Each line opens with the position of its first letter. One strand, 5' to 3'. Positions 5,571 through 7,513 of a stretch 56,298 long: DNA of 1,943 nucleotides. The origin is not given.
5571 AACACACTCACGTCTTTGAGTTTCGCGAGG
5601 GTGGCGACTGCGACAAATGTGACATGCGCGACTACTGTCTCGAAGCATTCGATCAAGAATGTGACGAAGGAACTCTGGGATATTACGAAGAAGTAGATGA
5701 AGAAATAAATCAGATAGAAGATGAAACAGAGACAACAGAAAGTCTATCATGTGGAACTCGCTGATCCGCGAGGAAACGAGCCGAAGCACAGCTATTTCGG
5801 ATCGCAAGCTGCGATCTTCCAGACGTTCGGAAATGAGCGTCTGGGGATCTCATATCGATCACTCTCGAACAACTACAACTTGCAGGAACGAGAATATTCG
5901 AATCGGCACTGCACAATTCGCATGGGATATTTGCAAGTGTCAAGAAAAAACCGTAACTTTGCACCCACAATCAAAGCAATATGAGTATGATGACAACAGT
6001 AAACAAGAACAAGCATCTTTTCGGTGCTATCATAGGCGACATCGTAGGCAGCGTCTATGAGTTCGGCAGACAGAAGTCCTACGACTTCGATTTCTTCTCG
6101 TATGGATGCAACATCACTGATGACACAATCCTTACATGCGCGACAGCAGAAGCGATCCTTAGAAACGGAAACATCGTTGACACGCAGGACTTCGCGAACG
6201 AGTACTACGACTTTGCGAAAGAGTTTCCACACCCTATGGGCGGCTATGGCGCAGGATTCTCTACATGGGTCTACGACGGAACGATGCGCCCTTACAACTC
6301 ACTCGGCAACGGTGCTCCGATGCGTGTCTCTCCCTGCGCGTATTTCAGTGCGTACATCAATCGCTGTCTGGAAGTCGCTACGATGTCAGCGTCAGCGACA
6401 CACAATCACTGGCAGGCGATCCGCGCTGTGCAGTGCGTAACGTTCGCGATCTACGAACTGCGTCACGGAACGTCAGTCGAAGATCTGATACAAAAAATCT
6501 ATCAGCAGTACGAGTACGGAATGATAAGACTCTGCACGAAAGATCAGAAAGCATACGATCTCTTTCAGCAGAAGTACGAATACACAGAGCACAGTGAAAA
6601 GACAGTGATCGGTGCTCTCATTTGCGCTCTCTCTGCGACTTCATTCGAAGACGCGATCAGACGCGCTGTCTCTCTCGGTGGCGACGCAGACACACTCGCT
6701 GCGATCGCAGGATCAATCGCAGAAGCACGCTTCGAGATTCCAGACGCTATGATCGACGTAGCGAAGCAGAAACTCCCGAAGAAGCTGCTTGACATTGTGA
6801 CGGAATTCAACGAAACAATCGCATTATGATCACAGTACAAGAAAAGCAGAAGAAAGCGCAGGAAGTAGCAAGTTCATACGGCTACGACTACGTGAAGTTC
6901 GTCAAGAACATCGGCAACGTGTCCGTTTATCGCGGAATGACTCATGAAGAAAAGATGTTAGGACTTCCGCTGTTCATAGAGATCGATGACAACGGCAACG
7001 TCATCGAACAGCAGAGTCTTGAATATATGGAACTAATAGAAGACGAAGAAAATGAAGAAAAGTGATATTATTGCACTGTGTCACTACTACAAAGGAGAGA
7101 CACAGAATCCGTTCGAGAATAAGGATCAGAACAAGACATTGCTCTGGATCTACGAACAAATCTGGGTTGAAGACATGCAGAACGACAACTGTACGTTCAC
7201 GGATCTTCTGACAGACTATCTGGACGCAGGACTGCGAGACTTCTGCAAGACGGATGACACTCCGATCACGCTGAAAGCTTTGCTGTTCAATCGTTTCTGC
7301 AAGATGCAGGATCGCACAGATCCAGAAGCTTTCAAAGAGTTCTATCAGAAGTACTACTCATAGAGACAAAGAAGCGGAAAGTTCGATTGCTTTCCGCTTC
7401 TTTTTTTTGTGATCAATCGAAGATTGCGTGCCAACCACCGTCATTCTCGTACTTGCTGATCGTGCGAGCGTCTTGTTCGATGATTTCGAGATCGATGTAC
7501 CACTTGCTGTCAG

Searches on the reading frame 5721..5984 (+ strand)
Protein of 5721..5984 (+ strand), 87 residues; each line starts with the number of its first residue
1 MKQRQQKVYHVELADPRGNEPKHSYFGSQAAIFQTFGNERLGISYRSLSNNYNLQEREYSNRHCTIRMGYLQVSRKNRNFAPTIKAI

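Call 3: search_protein_families(library=pfam, proteins=[window:5721-5984:+], max_evalue=0.01)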
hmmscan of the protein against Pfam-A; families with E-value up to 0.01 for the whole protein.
window:5721-5984:+ (87 aa): 0 families

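Call 4: search_protein_families(library=phrogs, proteins=[window:5721-5984:+], max_evalue=0.001)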
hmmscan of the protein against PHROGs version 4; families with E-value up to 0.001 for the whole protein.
window:5721-5984:+ (87 aa): 1 family
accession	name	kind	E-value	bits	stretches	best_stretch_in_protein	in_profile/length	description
phrog_10608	-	unknown function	3.8e-19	69.7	1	4-79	3-78/81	-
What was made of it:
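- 5721..5984 (+): ORF87, homolog of the BACSTE_RS09440-like 82-aa ORF upstream of BAH. Function unknown and probably not toxin-specific. PHROG 10608 (call 4).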

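Call 70: search_protein_families(library=padloc, proteins=[window:5721-5984:+], max_evalue=0.001)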
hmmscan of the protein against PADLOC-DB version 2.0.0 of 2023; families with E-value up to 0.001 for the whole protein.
window:5721-5984:+ (87 aa): 0 families

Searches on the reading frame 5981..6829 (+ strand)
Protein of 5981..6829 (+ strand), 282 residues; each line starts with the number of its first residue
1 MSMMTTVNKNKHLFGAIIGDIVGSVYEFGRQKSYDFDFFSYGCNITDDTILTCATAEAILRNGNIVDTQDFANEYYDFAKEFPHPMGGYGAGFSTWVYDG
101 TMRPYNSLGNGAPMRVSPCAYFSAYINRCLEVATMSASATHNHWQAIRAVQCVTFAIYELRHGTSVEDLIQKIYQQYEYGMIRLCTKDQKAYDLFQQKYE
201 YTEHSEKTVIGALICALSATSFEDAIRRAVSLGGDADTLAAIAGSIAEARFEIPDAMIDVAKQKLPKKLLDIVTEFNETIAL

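Call 3: search_protein_families(library=pfam, proteins=[window:5981-6829:+], max_evalue=0.01)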
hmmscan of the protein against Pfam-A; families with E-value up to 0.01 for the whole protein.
window:5981-6829:+ (282 aa): 1 family
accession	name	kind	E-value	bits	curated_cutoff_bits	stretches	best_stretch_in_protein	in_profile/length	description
PF03747.19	ADP_ribosyl_GH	-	4.8e-35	122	26.2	1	13-247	3-275/287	ADP-ribosylglycohydrolase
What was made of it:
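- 5981..6829 (+): ADP-ribosylglycohydrolase, homolog of BAH; predicted enzymatic immunity that removes ADP-ribose put on by the ART. Pfam E 4.8e-35 (call 3).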

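Call 4: search_protein_families(library=phrogs, proteins=[window:5981-6829:+], max_evalue=0.001)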
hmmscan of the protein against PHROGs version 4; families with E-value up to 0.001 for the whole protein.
window:5981-6829:+ (282 aa): 2 families
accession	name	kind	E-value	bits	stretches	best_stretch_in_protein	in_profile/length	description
phrog_6572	-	other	4.6e-51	174.9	1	2-279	2-307/325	ADP-ribosylglycohydrolase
phrog_22100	-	unknown function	3.1e-09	37.6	1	105-246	113-269/306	-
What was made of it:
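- Checked: ARH: the ORF at 5981-6829(+), 282 aa, matches Pfam ADP_ribosyl_GH (E 4.8e-35) and PHROG 6572 (E 4.6e-51) (calls 3, 4).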

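Call 15: find_related_loci(query=window:5981-6829:+, collection=viral_contigs, flank=8000)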
Query window:5981-6829:+ (282 aa) in viral_contigs; peptide patterns used: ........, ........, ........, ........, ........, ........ (x = any residue, [..] = any of these).
6 stretches matched a pattern; 5 encode a relative of the query (tblastn E <= 1e-3); 5 distinct loci.
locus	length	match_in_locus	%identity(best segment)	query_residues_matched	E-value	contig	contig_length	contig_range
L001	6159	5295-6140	99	1-282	0e+0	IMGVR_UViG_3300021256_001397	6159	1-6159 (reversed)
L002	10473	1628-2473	99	1-282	0e+0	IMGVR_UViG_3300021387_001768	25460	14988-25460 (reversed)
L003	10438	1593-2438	99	1-282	0e+0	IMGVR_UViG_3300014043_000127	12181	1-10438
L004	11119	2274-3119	99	1-282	0e+0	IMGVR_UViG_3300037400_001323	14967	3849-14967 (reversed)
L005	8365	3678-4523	99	1-282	0e+0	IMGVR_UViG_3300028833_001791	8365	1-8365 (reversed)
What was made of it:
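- Tried and rejected: A single-protein scan of viral contigs with the ARH returned only 99%-identical copies (call 15).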

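Call 16: find_homologous_proteins(query=window:5981-6829:+, max_evalue=1e-10)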
Query window:5981-6829:+ (282 aa): 7512 proteins with E <= 1e-10 among 8000 candidates; the best 120 are listed.
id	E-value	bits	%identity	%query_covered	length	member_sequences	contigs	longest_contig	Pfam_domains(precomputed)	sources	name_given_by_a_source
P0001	1.4e-184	630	99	99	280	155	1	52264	PF03747.20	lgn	-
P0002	7.5e-167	572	90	99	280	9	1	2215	PF03747.20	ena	-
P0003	8.5e-153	526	87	99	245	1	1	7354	PF03747.20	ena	-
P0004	5.3e-117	408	64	99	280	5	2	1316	PF03747.20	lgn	-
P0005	1.3e-114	400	63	99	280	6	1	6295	PF03747.20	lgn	-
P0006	2.6e-114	399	65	98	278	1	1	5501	PF03747.20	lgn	-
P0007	3.8e-113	396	62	99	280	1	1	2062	PF03747.20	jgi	jgi:ADP-ribosylglycohydrolase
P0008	1.1e-112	394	62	99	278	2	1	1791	PF03747.20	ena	-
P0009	6.5e-112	392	62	99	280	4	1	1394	PF03747.20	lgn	-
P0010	4.1e-106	373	60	99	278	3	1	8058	PF03747.20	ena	-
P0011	1.4e-100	354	60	98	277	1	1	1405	PF03747.20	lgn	-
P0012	7.5e-99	349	58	99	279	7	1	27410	PF03747.20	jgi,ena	-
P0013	2.7e-96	340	58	99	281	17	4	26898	PF03747.20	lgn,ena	-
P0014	1.4e-79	286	52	99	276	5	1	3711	PF03747.20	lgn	-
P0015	3.8e-79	284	53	99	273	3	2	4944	PF03747.20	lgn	-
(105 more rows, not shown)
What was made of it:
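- Checked: Database relatives start at M3, which gives 280 aa (call 16).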

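Call 22: search_solved_structures(query=window:5981-6829:+, max_evalue=0.001, show_alignments=2)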
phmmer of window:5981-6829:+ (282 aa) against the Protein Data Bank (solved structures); distinct sequences matched with E-value up to 0.001: 18.
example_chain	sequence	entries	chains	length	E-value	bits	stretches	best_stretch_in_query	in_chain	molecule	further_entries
2woc_A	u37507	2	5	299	9.7e-10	41.6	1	44-256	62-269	ADP-RIBOSYL-[DINITROGEN REDUCTASE] GLYCOHYDROLASE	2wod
2cwc_A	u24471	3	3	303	1.2e-09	41.3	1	46-251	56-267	ADP-ribosylglycohydrolase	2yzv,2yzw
2woe_A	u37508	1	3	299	1.3e-09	41.2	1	44-256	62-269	ADP-RIBOSYL-[DINITROGEN REDUCTASE] GLYCOHYDROLASE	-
8za7_A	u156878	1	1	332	1.3e-07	34.7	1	15-276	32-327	Lmo0067 protein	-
2qty_A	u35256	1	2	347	1.3e-07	34.6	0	45-164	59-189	Poly(ADP-ribose) glycohydrolase ARH3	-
6g1p_A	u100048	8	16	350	2.3e-07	33.9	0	45-173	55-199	ADP-ribosylhydrolase like 2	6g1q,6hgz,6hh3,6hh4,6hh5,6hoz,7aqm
1t5j_A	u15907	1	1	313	1.3e-06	31.4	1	28-264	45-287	Hypothetical protein MJ1187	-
2foz_A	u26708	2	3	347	1.6e-06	31.1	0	221-252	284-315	ADP-ribosylhydrolase like 2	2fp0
2g4k_A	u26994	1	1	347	1.7e-06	31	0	221-252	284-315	ADP-ribosylhydrolase 3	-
5zqy_A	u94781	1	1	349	1.9e-06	30.9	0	221-252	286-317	Poly(ADP-ribose) glycohydrolase ARH3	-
9rfd_A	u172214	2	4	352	1.9e-06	30.9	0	221-252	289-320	ADP-ribosylhydrolase ARH3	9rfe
6d36_C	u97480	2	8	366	2.3e-06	30.6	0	221-252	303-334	Poly(ADP-ribose) glycohydrolase ARH3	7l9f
7akr_AAA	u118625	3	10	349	6.6e-06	29.1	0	221-252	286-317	ADP-ribose glycohydrolase ARH3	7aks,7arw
6dre_A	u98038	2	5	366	7e-06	29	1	96-252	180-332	ADP-ribosyl-(Dinitrogen reductase) hydrolase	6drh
6d3a_C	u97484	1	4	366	8.2e-06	28.8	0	221-252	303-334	Poly(ADP-ribose) glycohydrolase ARH3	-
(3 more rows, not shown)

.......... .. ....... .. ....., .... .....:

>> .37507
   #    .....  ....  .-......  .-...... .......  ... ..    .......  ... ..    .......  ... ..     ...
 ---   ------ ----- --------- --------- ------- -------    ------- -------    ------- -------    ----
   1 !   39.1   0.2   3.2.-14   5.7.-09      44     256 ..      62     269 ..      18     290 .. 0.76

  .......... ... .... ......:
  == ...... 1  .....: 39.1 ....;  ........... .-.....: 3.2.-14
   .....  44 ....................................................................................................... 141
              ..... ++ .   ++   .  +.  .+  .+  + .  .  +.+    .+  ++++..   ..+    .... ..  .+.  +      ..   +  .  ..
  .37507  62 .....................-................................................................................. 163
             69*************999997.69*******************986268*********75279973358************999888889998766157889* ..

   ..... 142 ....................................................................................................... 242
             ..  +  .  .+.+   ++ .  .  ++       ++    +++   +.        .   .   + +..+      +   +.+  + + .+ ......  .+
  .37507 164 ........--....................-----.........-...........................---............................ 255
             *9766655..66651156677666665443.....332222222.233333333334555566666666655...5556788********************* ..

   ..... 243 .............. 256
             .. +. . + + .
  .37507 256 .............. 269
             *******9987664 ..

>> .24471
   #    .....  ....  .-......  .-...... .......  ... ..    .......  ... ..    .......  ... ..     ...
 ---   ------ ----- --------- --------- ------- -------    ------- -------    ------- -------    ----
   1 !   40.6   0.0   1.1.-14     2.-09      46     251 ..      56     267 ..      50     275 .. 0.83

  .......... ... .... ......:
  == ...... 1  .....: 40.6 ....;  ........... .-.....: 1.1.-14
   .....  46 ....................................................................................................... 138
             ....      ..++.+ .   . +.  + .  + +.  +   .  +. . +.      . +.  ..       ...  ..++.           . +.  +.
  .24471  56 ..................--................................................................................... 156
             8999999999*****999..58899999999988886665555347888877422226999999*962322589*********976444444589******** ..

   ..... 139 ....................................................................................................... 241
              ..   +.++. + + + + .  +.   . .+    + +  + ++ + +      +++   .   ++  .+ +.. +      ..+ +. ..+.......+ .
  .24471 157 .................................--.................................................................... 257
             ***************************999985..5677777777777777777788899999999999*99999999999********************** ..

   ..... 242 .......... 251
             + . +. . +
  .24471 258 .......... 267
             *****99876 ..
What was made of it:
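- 5981..6829 (+): TDD and GGDADT metal motifs present (call 22).
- Closest known: Tre1 / Tri1. Same: DraG and Tri1 are among the PDB sequence matches of the window ARH (E 1e-9 and 7e-6, call 22).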

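Call 70: search_protein_families(library=padloc, proteins=[window:5981-6829:+], max_evalue=0.001)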
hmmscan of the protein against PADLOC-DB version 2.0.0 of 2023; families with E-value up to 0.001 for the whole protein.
window:5981-6829:+ (282 aa): 0 families

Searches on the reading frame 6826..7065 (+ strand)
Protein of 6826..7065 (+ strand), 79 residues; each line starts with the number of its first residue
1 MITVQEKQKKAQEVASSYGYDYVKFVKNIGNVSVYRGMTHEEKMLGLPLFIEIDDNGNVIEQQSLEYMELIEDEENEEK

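Call 3: search_protein_families(library=pfam, proteins=[window:6826-7065:+], max_evalue=0.01)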
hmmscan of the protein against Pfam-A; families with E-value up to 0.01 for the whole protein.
window:6826-7065:+ (79 aa): 0 families

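Call 4: search_protein_families(library=phrogs, proteins=[window:6826-7065:+], max_evalue=0.001)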
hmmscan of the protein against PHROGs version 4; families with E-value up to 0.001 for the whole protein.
window:6826-7065:+ (79 aa): 0 families

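Call 67: find_homologous_proteins(query=window:6826-7065:+, max_evalue=0.001)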
Query window:6826-7065:+ (79 aa): 6 proteins with E <= 0.001 among 6 candidates.
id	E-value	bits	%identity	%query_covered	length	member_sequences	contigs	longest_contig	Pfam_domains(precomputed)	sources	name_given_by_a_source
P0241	9.7e-43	161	97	100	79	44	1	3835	-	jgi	jgi:hypothetical protein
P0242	2.2e-32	128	83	95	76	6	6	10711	-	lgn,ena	-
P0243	7.1e-32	126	79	95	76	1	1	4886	-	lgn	-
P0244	3.5e-31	124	79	95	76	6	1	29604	-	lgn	-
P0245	1.4e-30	122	76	95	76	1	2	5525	-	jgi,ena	-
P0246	4.7e-30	121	75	95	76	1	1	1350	-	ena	-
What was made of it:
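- Tried and rejected: The word-indexed homolog search for ORF79 found only 6 close relatives (call 67).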

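Call 70: search_protein_families(library=padloc, proteins=[window:6826-7065:+], max_evalue=0.001)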
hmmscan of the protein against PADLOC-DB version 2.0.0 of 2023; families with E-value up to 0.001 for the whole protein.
window:6826-7065:+ (79 aa): 0 families

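Call 74: predict_structure(alignment_id=A3)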
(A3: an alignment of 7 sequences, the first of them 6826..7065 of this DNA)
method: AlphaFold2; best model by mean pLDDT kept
length: 79 residues; sequences in the alignment: 7
mean_pLDDT: 84.3   pTM: 0.74
mean pLDDT of the five models: 84.3, 82.2, 81.4, 79.8, 78.9
residues with pLDDT >= 90: 46; 70-90: 20; 50-70: 8; < 50: 5
segments of 3 or more residues with pLDDT < 50: 75-79
pLDDT, mean of each block of 10 residues (from residue 1): 93 93 91 91 79 95 80 50
secondary structure, 60 per line:
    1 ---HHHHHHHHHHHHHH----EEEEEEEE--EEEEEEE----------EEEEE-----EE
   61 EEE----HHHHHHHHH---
elements in order: H4-17 E22-29 E32-38 E49-53 E59-63 H68-76

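Call 76: fold_search(model_id=the predicted structure, library=pdb)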
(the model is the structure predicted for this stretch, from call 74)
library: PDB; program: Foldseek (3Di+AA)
matches with E <= 10: 621; with E <= 0.001: 0
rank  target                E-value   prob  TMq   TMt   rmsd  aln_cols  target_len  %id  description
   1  8wzb_H                3.6e-01  0.80  0.54  0.21   4.0        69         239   14  RS head-neck monomer (released 2024-02-07)
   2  8j07_N                3.9e-01  0.84  0.53  0.19   3.4        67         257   15  96nm repeat of human respiratory doublet microtubule and associated axonemal complexes (released 2023-07-26)
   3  8j07_P                4.1e-01  0.77  0.51  0.19   3.6        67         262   15  96nm repeat of human respiratory doublet microtubule and associated axonemal complexes (released 2023-07-26)
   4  9e5c_2z               4.4e-01  0.25  0.40  0.14   5.8        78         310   19  Cryo-EM structure of 96 nm repeat of microtubule doublet from T. brucei flagellum (released 2025-03-12)
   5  9fqr_Hj               5.3e-01  0.51  0.52  0.20   6.7        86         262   10  96-nm repeat of axonemal doublet microtubules from bovine sperm (released 2025-03-26)
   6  5v23                  6.4e-01  0.21  0.37  0.32  10.3        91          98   10  SeMet crystal structure of the Neisseria meningitidis non-core minor pilin PilV in the orthorhombic form (released 2018-02-07)
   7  5hij                  6.4e-01  0.21  0.35  0.14   8.7        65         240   20  Crystal structure of glycine sarcosine N-methyltransferase from Methanohalophilus portucalensis in complex with betaine (released 2016-11-23)
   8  9fqr_Hk               6.9e-01  0.30  0.48  0.19   6.8        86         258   12  96-nm repeat of axonemal doublet microtubules from bovine sperm (released 2025-03-26)
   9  4ovb                  6.9e-01  0.12  0.26  0.12  11.8        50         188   22  Crystal structure of Oncogenic Suppression Activity Protein - A Plasmid Fertility Inhibition Factor, Gold (I) Cyanide de (released 2014-11-05)
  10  6y2s_A                8.3e-01  0.44  0.44  0.13   4.2        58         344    7  Escherichia coli R318A RnlA endoribonuclease (single alanine mutant of RnlA) (released 2021-03-31)
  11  9e5c_3c               8.8e-01  0.23  0.44  0.16   5.5        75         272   16  Cryo-EM structure of 96 nm repeat of microtubule doublet from T. brucei flagellum (released 2025-03-12)
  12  3pcs_D                8.8e-01  0.11  0.30  0.08  12.2        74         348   14  Structure of EspG-PAK2 autoinhibitory Ialpha3 helix complex (released 2011-01-05)
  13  6y2r_A                1.0e+00  0.38  0.43  0.13   4.8        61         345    6  Escherichia coli R255A RnlA endoribonuclease (single alanine mutant of RnlA) (released 2021-05-12)
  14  1gov_A                1.0e+00  0.12  0.29  0.23   8.1        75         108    5  RIBONUCLEASE BI(G SPECIFIC ENDONUCLEASE) COMPLEXED WITH SULFATE IONS (released 2001-11-29)
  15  8ppr_G                1.0e+00  0.10  0.31  0.20  10.0        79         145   15  Structure of the human outer kinetochore KMN network complex (released 2024-03-20)
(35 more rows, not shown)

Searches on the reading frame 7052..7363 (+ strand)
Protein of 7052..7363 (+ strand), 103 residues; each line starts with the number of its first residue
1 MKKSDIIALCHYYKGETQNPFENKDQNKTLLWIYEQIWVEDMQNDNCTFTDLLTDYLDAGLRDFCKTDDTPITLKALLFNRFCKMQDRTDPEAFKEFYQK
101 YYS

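Call 3: search_protein_families(library=pfam, proteins=[window:7052-7363:+], max_evalue=0.01)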
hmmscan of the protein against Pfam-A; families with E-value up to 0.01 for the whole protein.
window:7052-7363:+ (103 aa): 0 families

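Call 4: search_protein_families(library=phrogs, proteins=[window:7052-7363:+], max_evalue=0.001)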
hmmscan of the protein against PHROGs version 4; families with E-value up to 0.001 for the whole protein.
window:7052-7363:+ (103 aa): 1 family
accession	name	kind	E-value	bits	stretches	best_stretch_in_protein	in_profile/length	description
phrog_19606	-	unknown function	1.7e-25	90.4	1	1-102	1-104/107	-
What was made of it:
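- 7052..7363 (+): ORF103, homolog of Bsi, the non-enzymatic immunity protein that binds the Bxa active site. PHROG 19606 (call 4).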

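Call 70: search_protein_families(library=padloc, proteins=[window:7052-7363:+], max_evalue=0.001)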
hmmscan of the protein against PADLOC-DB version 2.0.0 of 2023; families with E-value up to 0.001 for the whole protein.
window:7052-7363:+ (103 aa): 0 families
